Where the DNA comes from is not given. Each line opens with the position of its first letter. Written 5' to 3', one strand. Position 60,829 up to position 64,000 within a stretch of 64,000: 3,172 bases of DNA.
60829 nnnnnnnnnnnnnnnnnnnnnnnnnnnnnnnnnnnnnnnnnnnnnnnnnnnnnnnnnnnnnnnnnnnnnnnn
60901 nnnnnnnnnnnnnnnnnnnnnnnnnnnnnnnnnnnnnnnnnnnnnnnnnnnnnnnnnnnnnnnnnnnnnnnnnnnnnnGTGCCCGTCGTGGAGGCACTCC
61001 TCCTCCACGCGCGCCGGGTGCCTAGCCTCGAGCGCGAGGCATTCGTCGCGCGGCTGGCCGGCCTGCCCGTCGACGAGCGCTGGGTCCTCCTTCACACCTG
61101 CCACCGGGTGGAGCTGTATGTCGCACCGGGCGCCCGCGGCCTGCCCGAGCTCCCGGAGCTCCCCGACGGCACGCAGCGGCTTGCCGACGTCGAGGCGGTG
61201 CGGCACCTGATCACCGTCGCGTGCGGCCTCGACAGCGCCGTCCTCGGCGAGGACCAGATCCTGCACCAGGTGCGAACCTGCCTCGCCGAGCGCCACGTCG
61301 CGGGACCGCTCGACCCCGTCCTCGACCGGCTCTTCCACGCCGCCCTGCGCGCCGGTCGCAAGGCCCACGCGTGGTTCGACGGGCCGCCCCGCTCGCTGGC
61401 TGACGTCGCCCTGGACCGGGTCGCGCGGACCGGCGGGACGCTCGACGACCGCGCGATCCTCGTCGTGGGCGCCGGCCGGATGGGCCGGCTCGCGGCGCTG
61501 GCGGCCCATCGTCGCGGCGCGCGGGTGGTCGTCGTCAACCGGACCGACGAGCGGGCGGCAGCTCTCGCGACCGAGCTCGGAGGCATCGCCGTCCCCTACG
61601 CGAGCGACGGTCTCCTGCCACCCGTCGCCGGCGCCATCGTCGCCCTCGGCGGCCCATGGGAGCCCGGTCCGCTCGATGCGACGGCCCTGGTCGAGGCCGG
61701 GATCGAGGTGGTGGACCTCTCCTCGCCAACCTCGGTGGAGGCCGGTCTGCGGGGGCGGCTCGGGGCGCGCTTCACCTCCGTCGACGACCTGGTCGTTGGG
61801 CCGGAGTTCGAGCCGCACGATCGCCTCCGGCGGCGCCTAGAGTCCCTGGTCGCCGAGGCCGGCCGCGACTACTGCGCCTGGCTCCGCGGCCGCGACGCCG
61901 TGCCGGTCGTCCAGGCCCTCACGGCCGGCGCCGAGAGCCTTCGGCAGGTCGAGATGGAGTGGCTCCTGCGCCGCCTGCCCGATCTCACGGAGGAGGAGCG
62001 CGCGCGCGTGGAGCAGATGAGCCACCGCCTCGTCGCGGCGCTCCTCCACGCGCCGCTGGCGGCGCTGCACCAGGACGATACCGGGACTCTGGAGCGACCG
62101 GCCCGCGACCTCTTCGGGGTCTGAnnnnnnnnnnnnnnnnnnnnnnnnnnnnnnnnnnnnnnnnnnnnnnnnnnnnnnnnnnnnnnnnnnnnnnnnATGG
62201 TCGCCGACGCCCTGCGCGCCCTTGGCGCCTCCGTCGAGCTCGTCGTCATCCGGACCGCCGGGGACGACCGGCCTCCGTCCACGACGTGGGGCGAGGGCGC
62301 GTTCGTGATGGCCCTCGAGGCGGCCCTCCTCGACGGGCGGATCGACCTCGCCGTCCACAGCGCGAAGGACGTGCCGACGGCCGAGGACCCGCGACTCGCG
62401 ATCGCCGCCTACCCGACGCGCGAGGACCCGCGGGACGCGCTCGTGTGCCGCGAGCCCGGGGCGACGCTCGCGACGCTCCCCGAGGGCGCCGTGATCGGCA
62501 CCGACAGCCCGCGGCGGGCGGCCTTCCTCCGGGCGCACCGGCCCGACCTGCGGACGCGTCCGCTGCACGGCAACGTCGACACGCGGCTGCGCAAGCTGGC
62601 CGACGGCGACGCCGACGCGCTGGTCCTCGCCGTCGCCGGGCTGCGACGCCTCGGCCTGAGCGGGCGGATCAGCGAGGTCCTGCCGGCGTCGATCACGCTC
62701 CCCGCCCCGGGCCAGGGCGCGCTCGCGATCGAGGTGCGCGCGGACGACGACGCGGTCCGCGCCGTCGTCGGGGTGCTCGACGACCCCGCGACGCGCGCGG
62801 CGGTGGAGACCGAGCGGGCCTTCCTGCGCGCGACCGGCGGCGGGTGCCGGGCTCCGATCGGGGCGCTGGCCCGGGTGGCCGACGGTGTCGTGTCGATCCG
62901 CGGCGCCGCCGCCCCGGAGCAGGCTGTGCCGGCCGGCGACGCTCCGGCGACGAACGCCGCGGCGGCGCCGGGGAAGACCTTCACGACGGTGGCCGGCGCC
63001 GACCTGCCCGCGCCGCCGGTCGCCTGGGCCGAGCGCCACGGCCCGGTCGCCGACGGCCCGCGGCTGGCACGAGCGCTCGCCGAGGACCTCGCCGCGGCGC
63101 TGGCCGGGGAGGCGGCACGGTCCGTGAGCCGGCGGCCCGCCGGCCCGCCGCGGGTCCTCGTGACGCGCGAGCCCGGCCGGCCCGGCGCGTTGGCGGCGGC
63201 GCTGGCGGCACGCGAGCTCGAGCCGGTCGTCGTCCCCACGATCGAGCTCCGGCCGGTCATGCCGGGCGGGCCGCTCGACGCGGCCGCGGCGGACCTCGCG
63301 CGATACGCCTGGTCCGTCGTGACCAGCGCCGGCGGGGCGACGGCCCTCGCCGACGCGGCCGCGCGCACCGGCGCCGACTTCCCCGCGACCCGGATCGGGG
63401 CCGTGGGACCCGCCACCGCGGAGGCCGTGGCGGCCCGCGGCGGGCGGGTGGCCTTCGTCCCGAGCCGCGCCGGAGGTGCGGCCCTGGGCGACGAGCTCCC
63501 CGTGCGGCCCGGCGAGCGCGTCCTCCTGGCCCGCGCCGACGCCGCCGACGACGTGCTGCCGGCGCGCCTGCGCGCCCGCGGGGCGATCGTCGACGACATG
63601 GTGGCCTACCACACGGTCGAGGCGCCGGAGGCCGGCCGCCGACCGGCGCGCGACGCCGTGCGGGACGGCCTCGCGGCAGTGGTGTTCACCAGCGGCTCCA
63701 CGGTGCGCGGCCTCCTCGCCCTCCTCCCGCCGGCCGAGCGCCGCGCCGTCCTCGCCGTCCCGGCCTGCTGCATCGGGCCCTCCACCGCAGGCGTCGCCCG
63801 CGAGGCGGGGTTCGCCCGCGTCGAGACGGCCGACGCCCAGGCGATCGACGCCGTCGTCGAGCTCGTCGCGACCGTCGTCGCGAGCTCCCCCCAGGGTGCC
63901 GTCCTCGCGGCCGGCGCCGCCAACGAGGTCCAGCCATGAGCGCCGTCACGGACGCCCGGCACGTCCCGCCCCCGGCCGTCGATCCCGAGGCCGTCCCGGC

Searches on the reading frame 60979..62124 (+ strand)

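Call 8: search_protein_families(library=pfam, proteins=[window:60979-62124:+])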
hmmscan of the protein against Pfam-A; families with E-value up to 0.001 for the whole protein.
window:60979-62124:+ (381 aa): 7 families
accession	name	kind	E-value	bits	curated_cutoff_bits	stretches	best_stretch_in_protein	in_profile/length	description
PF05201.20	GlutR_N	-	7.4e-24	84.7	27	1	20-130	24-148/151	Glutamyl-tRNAGlu reductase, N-terminal domain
PF00745.25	GlutR_dimer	-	3.7e-19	69.3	22.9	1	288-380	3-98/99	Glutamyl-tRNAGlu reductase, dimerisation domain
PF01488.26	Shikimate_DH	-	1.8e-12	47.9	24.3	1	151-271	6-135/138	Shikimate / quinate 5-dehydrogenase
PF00890.30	FAD_binding_2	-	0.0001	22.1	20.4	1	160-207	2-49/414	FAD binding domain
PF03807.23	F420_oxidored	-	0.00036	21.5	21.6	1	160-201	2-45/94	NADP oxidoreductase coenzyme F420-dependent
PF03446.21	NAD_binding_2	-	0.00065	20.2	21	0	160-199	2-41/161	NAD binding domain of 6-phosphogluconate dehydrogenase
PF03435.24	Sacchrp_dh_NADP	-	0.00071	20.4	25.1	0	160-203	1-46/129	Saccharopine dehydrogenase NADP binding domain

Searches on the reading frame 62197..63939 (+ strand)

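Call 8: search_protein_families(library=pfam, proteins=[window:62197-63939:+])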
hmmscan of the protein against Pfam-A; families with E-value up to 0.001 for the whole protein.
window:62197-63939:+ (580 aa): 3 families
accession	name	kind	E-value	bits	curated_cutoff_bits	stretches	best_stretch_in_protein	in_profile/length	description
PF01379.25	Porphobil_deam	-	4.3e-62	209.8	22.1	1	1-188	17-206/207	Porphobilinogen deaminase, dipyromethane cofactor binding domain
PF02602.20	HEM4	-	6.7e-47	160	27.5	1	331-554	2-230/231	Uroporphyrinogen-III synthase HemD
PF03900.20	Porphobil_deamC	-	3.5e-07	30.9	26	1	202-237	3-38/74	Porphobilinogen deaminase, C-terminal domain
